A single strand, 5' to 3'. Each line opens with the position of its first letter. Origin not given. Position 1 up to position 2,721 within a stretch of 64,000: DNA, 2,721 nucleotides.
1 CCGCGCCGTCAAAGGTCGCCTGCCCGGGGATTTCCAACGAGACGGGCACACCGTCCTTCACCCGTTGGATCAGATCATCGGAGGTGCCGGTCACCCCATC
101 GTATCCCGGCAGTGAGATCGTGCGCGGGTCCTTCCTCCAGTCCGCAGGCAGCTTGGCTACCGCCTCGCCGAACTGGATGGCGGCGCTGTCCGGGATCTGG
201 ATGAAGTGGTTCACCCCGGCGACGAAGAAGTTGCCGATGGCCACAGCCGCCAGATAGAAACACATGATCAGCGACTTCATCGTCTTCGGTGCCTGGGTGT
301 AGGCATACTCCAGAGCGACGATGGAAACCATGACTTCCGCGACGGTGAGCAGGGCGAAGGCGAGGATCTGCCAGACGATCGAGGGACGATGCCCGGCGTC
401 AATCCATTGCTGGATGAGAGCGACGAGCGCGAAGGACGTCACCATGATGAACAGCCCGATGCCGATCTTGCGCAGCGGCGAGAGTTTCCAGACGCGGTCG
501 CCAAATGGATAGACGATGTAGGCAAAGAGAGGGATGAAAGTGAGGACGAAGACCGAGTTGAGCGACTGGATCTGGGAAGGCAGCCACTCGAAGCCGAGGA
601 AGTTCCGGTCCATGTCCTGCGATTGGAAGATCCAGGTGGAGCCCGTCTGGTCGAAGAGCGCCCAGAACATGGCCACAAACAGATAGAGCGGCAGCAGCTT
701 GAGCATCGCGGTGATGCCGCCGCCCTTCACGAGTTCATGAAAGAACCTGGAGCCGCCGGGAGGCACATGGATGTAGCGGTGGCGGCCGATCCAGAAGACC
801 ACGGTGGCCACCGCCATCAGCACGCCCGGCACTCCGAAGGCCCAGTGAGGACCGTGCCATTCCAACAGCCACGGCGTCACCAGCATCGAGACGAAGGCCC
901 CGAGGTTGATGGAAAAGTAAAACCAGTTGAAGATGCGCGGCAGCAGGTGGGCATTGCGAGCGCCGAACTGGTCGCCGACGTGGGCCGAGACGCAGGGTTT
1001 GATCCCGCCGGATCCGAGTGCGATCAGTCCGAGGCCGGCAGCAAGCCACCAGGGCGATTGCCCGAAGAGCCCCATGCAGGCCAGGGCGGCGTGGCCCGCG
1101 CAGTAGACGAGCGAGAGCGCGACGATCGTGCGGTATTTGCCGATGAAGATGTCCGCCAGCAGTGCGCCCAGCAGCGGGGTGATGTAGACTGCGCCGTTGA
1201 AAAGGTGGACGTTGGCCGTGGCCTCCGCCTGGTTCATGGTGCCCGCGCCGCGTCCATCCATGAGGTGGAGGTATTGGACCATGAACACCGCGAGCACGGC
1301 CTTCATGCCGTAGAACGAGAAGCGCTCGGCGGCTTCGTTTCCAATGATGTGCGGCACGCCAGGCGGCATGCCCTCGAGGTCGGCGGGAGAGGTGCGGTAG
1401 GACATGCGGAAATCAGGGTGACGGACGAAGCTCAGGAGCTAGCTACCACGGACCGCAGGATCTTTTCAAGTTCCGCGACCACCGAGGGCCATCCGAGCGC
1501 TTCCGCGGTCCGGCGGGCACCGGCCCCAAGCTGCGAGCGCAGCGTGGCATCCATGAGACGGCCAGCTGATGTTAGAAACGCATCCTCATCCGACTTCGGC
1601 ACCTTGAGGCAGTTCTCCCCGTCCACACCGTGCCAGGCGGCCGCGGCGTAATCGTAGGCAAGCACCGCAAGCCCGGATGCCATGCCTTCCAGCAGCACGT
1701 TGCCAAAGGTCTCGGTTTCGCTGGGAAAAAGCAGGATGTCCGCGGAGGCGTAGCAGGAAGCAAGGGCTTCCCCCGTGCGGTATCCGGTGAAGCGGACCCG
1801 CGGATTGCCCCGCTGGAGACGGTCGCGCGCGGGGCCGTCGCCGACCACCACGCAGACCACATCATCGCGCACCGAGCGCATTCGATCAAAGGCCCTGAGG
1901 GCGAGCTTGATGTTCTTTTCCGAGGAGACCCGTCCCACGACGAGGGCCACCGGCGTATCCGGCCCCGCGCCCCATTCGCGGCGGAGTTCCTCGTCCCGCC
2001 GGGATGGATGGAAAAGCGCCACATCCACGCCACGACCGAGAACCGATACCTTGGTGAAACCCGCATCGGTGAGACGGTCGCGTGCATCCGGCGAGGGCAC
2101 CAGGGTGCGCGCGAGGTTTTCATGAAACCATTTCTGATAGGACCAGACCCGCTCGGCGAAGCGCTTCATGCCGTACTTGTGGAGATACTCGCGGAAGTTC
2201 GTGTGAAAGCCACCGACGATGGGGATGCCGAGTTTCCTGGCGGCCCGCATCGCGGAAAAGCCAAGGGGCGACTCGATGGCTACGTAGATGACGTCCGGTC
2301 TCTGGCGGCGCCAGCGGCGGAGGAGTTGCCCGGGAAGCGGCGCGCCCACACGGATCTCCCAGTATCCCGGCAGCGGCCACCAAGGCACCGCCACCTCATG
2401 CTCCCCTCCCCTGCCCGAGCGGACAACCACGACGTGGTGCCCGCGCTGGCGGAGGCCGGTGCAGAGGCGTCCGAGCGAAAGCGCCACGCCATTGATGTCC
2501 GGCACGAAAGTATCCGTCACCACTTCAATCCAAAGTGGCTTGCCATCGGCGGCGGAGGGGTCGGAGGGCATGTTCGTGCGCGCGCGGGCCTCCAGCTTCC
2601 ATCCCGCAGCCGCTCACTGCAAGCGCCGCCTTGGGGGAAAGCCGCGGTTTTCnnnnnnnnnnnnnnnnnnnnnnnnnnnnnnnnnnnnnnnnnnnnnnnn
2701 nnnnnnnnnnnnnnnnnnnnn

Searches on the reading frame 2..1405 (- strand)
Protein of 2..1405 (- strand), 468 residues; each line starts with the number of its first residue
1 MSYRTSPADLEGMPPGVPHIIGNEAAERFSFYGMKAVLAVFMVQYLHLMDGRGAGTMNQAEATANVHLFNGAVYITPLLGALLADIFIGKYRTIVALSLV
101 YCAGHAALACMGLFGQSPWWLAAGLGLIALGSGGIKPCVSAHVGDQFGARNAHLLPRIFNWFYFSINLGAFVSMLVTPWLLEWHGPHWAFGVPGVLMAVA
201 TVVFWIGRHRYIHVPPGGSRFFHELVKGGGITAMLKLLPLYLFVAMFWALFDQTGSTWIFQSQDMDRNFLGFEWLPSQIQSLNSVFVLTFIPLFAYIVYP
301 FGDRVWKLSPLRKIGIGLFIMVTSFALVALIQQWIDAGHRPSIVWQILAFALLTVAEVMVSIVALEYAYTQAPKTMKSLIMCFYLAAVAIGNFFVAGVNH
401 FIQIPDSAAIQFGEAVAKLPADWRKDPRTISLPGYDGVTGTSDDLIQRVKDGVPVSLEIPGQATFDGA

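Call 81: search_protein_families(library=pfam, proteins=[window:2-1405:-], max_evalue=0.00001)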
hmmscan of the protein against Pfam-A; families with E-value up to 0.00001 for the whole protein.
window:2-1405:- (468 aa): 2 families
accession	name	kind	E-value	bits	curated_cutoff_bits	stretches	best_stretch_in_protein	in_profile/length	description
PF00854.27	PTR2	-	5.2e-86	289.4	27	2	91-221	1-135/392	POT family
PF07690.21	MFS_1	-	1.4e-17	64.1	33.4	1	37-394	18-345/347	Major Facilitator Superfamily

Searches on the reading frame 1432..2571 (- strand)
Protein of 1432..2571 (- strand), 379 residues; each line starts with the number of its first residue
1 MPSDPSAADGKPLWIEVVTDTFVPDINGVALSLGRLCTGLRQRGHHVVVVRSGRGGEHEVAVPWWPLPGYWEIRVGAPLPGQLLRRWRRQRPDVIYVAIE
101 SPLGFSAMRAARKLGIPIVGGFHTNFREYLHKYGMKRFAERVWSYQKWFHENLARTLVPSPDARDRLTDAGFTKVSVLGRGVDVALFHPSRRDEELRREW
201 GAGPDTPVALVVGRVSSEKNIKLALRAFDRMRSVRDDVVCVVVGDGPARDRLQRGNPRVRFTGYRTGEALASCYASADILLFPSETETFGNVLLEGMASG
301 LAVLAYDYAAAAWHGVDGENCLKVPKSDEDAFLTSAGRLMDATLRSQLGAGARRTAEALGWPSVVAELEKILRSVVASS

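Call 81: search_protein_families(library=pfam, proteins=[window:1432-2571:-], max_evalue=0.00001)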
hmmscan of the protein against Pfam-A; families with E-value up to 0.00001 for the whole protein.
window:1432-2571:- (379 aa): 5 families
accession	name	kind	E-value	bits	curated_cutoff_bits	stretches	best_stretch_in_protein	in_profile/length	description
PF13439.12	Glyco_transf_4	-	1.7e-31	110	28.5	1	26-185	1-169/170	Glycosyltransferase Family 4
PF13692.12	Glyco_trans_1_4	-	1.6e-27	97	27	1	207-341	2-141/142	Glycosyl transferases group 1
PF00534.26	Glycos_transf_1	-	1.1e-25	90.6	26.4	1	194-341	3-157/172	Glycosyl transferases group 1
PF13579.12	Glyco_trans_4_4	-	7.2e-17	62.6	29.7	1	27-177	1-154/158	Glycosyl transferase 4-like domain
PF20706.3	GT4-conflict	-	1.4e-06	28.1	26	1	183-305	173-310/385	Family 4 Glycosyltransferase in conflict systems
